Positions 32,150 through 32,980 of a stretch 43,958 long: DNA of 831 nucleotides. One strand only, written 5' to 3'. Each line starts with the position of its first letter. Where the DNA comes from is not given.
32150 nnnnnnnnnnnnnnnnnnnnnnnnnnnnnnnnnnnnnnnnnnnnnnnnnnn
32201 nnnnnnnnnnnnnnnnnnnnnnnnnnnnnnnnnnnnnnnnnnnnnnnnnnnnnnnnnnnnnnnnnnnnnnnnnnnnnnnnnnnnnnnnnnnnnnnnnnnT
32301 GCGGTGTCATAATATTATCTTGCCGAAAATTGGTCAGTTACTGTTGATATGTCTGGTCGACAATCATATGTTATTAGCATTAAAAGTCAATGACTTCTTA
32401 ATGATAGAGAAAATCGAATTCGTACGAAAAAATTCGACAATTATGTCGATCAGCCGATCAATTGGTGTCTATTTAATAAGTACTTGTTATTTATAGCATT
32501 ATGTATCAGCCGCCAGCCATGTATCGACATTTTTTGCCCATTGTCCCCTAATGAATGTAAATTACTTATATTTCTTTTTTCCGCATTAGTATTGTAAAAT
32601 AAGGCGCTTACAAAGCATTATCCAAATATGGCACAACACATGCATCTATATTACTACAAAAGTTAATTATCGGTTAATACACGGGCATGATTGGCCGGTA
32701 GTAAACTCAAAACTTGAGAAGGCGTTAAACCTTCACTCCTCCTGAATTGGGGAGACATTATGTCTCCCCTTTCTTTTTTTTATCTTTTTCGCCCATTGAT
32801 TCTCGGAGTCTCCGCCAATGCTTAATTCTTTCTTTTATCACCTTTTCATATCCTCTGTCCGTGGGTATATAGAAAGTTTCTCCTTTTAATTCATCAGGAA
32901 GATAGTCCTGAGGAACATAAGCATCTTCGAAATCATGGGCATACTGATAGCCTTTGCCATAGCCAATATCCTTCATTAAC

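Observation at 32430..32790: Candidate sigma54-dependent small RNA encoded next to, and divergent from, a sensor kinase/NtrC-type regulator operon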

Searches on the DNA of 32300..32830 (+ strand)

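Call 4: search_rna_families(source=window, start=32300, end=32830, threshold=evalue, max_evalue=10, show_alignments=3)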
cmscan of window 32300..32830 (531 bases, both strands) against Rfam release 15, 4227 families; matches with E-value up to 10: 9.
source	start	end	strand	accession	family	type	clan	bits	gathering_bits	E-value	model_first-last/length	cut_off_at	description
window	32742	32769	-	RF01785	blv_FSE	Cis-reg; frameshift_element;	-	18.9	34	0.47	1-27/27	no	ribosomal frameshift site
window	32735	32827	-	RF02029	sraA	Gene; sRNA;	-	18.7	56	2.9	1-95/95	no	sraA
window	32356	32486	+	RF00225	IRES_Tobamo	Cis-reg; IRES;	-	18.1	50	2.9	1-151/151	no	Tobamovirus internal ribosome entry site (IRES)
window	32656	32783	-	RF01808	MicX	Gene; sRNA;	-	17.4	75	0.18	1-194/194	no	MicX Vibrio cholerae sRNA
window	32385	32439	+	RF01165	sn2317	Gene; snRNA; snoRNA; CD-box;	-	16.4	50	3.8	1-70/70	no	Small nucleolar RNA sn2317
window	32379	32463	+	RF02053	STnc430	Gene; sRNA;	-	15.5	47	9.8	1-162/162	no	Enterobacterial sRNA STnc430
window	32749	32787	+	RF01291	SNORD97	Gene; snRNA; snoRNA; CD-box;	-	14.7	45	8.1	35-73/142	no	Small nucleolar RNA SNORD97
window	32394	32531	+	RF02615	BSR0626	Gene; sRNA;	-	14.4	155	6.6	1-128/128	no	Brucella sRNA 0626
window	32446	32572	+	RF01894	PCA3_2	Gene; lncRNA;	-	8.8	100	2.5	1-409/409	no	Prostate cancer antigen RNA 3 conserved region 2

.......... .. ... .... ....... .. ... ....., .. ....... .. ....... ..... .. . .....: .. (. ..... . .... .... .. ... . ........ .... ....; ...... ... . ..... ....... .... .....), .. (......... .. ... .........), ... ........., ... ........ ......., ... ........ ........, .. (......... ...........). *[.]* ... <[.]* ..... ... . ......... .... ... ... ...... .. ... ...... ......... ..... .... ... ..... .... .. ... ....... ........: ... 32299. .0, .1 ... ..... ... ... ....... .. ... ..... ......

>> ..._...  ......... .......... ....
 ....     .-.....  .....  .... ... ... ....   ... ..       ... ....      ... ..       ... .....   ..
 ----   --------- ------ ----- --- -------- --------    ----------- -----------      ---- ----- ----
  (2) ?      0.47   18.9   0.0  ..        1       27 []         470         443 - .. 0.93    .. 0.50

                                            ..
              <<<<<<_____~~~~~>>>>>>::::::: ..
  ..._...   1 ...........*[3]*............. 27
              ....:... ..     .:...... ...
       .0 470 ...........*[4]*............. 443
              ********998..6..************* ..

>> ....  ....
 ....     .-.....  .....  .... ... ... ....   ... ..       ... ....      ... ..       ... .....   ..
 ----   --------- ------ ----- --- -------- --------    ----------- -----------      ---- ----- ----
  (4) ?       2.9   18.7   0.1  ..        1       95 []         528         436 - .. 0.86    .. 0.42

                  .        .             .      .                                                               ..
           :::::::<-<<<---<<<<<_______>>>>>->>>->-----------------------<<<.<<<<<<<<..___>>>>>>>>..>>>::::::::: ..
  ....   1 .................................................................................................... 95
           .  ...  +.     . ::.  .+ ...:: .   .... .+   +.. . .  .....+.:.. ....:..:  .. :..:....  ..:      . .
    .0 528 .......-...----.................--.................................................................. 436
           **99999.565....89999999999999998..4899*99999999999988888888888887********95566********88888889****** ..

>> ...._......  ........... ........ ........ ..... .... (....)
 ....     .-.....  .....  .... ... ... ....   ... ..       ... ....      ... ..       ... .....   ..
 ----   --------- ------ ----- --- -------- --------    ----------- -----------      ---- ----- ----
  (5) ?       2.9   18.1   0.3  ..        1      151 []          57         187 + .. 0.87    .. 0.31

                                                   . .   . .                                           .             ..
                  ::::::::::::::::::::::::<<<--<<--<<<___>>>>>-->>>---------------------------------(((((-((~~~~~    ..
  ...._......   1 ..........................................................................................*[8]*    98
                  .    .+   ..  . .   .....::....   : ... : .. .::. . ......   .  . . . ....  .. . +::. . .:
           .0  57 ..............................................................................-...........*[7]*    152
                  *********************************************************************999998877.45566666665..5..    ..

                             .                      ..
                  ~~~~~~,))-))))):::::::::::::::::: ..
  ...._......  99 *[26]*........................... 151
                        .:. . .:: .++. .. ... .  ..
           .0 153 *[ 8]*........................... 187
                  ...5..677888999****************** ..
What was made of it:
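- On Rfam GlmY/GlmZ, Qrr or any other curated RNA family: The best sub-threshold scores are 19 bits or less and involve unrelated families (call 4).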

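Call 38: build_rna_model(alignment_id=A3, structure=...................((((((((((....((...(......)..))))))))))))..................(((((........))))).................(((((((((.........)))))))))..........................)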
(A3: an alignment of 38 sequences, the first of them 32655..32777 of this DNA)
Model R1 built from alignment A3 (38 sequences, 166 columns); structure: as given.
model positions 129; base pairs 27; branch points 2; effective number of sequences 2.79; information 0.59 bits per position. Calibrated on 0.2 Mb of random sequence (short: E-values are rough).
structure used (alignment columns):
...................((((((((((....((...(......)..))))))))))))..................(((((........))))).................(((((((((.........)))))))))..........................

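Call 39: search_with_rna_model(model_id=R1, sources=[window, L001, L002, L003, L004, L005, L006, L007, L008, L009, L010, L011, L012, L013, L014, L015, L016, L017, L018, L019, L020, L021, L022, L023, L024, L025, L026, L027, L028, L029, L030, L031, L032, L033, L034, L035, L036, L037, L038, L039, L040, L041, L042, L043, L044, L045, L046, L047, L048, L049, L050, L051, L052, L053, L054, L055, L056, L057, L058, L059, L060, L061, L062, L063, L064, L065, L066, L067, L068, L069, L070, L071, L072, L073, L074, L075, L076, L077, L078, L079, L080], max_evalue=1)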
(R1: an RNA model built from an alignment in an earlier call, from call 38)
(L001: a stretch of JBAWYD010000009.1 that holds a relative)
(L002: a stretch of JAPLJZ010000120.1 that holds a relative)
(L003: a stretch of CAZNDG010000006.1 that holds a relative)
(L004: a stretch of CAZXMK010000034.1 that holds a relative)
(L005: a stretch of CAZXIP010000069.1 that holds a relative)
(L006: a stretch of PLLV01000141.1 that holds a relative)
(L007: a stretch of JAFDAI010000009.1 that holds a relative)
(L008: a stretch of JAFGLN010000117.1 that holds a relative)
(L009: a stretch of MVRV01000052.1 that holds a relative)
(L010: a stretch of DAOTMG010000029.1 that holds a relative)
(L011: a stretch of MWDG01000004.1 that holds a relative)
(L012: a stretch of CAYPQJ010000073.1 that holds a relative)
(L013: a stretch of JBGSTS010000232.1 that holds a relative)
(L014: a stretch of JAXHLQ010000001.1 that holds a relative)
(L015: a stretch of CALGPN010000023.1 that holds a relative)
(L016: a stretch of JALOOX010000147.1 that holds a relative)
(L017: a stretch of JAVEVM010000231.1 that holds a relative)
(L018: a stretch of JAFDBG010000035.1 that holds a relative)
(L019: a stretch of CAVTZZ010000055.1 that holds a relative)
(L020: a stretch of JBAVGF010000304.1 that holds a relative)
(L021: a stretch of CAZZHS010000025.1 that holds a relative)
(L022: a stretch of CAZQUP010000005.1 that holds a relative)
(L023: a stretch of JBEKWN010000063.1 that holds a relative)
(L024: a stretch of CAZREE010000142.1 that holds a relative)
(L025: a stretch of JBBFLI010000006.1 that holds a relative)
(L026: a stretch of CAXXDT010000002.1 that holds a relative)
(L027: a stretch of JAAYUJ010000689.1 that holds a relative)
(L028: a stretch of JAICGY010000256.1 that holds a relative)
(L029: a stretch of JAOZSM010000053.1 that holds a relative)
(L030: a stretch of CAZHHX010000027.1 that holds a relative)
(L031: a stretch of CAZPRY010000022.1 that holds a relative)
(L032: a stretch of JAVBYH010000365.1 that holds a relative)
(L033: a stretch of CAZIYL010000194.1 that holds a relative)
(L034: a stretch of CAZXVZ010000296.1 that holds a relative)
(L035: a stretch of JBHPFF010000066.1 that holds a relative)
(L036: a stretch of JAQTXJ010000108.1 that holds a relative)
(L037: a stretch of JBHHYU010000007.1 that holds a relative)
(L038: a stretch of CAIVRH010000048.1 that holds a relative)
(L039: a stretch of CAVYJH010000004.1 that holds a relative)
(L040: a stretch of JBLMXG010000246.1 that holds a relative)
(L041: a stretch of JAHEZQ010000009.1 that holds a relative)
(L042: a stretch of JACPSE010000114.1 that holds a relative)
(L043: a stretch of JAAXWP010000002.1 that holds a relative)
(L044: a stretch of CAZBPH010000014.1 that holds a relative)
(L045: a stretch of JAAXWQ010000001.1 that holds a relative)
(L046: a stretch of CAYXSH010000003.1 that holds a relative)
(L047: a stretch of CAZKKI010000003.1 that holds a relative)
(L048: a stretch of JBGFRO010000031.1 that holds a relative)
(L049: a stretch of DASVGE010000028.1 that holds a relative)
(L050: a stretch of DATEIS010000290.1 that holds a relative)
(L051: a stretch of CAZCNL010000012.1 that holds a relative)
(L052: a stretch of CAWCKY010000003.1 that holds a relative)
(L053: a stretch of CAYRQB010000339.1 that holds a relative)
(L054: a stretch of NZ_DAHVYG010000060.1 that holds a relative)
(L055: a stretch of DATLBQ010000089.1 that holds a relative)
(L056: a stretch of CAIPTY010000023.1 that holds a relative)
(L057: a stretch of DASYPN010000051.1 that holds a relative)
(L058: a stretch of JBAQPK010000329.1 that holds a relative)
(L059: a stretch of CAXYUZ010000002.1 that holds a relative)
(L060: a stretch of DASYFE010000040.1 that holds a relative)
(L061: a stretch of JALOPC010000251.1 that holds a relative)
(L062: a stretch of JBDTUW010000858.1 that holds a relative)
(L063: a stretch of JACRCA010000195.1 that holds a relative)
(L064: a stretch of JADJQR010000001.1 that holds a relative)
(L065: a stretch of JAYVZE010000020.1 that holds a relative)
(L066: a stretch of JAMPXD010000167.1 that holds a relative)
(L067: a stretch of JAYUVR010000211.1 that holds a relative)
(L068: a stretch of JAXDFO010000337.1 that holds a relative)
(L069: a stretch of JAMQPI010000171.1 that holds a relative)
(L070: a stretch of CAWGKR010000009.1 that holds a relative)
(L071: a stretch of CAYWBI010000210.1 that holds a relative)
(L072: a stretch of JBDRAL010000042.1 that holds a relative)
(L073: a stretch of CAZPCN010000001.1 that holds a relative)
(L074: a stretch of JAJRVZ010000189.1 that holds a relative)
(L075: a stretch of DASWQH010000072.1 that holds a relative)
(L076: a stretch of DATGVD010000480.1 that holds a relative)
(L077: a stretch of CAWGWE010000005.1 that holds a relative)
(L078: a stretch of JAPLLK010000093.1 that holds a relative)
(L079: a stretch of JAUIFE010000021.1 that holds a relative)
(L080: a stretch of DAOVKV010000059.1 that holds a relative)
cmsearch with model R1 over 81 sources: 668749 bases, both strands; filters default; matches with E-value up to 1: 13.
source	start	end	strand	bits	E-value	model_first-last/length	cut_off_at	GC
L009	3538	3660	-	117.7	4e-21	1-129/129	no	0.38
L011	3516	3646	-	115.5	1.1e-20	1-129/129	no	0.44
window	32653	32777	+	108.2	3.3e-19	1-129/129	no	0.41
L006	2302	2426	-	107.9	3.8e-19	1-129/129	no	0.41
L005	1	117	-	93.1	3.6e-16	1-115/129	3'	0.44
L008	3476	3598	-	85.7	1.1e-14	1-129/129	no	0.5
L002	1640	1747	-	82.4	5.4e-14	1-129/129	no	0.47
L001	3092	3215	-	76.2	9.3e-13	1-129/129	no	0.42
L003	3588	3691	-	71.8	7.4e-12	1-129/129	no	0.45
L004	3488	3611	-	36.9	8.1e-05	1-129/129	no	0.53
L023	2763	2896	+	22.9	0.055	1-129/129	no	0.51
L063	1584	1696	+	20.1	0.2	1-129/129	no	0.52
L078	6643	6753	+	17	0.84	1-129/129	no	0.34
